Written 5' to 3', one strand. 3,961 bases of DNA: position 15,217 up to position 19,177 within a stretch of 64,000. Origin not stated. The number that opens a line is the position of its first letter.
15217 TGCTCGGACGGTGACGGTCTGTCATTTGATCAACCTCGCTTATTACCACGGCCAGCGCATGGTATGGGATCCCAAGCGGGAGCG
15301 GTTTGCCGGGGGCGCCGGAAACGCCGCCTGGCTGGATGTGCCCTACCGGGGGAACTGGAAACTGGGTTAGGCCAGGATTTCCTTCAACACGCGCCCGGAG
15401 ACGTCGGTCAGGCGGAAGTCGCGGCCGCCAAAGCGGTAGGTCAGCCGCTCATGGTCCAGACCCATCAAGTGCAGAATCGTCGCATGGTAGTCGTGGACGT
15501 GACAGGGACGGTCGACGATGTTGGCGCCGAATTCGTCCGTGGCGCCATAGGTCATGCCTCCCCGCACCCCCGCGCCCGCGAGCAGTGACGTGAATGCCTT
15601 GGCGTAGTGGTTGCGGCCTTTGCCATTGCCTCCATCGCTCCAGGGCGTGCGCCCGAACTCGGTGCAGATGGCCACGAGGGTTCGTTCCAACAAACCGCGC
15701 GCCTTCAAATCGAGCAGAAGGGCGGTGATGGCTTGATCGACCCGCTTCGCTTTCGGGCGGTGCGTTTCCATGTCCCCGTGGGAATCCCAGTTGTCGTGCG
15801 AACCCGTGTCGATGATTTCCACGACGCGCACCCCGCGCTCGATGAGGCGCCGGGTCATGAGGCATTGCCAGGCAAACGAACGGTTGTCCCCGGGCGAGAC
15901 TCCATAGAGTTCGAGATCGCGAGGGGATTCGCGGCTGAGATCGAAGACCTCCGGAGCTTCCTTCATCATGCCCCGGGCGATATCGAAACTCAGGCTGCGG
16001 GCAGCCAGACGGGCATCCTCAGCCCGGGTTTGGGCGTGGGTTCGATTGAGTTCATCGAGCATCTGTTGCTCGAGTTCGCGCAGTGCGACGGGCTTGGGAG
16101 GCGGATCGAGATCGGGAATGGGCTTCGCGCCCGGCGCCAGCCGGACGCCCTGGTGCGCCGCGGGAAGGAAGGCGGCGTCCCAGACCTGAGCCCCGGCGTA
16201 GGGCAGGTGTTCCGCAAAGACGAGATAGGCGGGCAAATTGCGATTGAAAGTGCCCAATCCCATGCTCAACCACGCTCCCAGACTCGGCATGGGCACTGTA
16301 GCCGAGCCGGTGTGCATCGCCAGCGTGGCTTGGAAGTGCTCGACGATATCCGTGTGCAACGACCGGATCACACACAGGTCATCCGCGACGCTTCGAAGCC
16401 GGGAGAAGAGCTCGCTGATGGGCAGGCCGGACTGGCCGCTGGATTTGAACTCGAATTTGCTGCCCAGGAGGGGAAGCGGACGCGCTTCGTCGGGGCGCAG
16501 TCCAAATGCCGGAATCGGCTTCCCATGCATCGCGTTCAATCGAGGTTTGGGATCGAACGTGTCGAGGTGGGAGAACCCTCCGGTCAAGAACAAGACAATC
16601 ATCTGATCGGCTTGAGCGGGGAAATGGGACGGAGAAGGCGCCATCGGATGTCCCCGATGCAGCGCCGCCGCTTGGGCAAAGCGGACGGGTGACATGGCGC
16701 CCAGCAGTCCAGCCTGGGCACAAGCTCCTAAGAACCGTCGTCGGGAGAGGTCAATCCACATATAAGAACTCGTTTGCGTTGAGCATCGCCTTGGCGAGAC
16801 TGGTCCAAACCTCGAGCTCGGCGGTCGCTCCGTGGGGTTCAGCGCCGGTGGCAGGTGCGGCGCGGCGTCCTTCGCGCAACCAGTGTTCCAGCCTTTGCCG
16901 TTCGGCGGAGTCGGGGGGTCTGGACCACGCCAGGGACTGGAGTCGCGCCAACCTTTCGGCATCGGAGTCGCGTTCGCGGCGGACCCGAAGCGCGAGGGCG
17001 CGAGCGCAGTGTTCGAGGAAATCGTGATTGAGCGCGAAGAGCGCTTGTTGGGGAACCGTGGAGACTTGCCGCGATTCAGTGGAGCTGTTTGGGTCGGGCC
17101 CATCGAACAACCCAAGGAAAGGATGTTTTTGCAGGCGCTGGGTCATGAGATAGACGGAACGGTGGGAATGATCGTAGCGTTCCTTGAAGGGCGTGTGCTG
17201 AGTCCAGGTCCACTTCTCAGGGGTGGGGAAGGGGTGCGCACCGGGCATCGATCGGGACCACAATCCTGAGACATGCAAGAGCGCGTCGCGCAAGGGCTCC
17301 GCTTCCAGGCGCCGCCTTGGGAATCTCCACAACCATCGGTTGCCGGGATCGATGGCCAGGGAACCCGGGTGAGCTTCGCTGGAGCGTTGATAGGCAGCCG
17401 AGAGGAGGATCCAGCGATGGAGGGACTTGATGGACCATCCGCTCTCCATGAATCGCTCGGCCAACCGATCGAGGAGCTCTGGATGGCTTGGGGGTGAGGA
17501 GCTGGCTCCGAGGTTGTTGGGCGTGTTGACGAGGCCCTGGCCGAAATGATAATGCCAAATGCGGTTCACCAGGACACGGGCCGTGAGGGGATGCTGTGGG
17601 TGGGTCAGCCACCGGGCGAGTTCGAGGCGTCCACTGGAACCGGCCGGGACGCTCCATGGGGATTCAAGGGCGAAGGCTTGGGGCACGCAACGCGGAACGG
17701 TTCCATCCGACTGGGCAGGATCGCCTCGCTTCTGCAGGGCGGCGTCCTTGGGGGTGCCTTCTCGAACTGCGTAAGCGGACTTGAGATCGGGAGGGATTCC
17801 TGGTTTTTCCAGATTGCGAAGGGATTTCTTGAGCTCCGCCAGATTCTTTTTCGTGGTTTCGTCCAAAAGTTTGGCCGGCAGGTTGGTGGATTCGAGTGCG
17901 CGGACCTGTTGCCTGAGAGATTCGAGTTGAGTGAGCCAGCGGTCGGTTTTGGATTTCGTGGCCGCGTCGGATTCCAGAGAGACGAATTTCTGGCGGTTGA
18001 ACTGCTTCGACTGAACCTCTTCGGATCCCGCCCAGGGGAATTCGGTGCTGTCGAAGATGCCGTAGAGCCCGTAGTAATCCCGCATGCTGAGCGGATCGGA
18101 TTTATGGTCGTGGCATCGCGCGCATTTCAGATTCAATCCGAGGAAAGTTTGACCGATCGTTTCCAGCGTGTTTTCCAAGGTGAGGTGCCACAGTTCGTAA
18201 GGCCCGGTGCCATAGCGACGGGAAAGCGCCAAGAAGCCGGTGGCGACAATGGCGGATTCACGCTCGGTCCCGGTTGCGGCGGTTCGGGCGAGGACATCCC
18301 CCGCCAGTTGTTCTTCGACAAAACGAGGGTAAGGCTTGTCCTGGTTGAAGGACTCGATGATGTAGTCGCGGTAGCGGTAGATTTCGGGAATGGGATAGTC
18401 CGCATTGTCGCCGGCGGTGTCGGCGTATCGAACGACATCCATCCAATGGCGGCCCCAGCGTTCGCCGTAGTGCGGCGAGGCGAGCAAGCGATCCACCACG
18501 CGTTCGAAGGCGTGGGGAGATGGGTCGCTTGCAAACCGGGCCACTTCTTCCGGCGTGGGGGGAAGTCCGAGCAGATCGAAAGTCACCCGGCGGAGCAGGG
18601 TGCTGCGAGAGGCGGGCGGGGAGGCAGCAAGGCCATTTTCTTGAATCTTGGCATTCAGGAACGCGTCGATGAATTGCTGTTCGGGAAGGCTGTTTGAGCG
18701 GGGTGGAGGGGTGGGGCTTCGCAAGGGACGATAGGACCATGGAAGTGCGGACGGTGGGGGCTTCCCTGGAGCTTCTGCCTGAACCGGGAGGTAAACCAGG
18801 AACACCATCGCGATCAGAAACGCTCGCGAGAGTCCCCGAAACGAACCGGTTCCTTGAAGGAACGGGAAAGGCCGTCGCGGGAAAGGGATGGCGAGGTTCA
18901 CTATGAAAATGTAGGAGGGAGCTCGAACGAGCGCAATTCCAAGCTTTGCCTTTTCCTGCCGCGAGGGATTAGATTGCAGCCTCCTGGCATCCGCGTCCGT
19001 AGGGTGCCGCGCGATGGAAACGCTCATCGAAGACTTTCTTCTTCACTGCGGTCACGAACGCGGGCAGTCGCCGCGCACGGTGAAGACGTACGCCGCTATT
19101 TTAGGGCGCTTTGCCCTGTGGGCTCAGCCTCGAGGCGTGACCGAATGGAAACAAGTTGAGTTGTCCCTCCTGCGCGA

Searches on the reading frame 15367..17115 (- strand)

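Call 78: search_protein_families(library=pfam, proteins=[window:15367-17115:-], max_evalue=0.00001)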
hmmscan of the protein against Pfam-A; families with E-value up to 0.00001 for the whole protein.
window:15367-17115:- (582 aa): 1 family
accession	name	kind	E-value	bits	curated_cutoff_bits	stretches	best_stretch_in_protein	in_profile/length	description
PF07394.17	DUF1501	-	2.9e-125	418.9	27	1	170-581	2-390/390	Protein of unknown function (DUF1501)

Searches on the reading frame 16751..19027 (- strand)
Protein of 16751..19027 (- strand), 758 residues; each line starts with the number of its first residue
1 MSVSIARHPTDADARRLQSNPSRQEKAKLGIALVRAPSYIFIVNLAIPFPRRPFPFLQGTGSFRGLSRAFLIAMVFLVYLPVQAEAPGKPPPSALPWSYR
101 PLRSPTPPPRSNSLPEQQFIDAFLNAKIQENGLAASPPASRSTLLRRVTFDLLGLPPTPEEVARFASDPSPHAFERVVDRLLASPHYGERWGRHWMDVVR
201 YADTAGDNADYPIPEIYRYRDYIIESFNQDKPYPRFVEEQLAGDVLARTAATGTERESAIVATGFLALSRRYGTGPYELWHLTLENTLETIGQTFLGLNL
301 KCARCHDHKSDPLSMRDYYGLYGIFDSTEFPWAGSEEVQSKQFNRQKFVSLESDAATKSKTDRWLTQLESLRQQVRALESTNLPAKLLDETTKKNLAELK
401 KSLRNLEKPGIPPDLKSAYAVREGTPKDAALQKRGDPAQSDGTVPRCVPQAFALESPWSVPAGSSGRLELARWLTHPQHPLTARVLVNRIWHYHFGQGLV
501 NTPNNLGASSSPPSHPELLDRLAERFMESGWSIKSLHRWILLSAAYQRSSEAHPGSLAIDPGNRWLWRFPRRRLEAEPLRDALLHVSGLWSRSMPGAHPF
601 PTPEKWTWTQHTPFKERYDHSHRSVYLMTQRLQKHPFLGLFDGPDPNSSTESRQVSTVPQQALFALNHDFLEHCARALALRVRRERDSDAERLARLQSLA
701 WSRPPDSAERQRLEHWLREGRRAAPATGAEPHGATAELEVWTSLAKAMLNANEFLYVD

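Call 78: search_protein_families(library=pfam, proteins=[window:16751-19027:-], max_evalue=0.00001)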
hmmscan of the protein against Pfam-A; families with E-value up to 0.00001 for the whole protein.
window:16751-19027:- (758 aa): 2 families
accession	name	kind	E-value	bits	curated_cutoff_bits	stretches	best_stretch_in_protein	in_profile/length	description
PF07587.16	PSD1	-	2.6e-86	289.4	28.5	1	466-716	1-243/244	Protein of unknown function (DUF1553)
PF07583.16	PSCyt2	-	4.2e-78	262.5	29.8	1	120-329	2-208/209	Protein of unknown function (DUF1549)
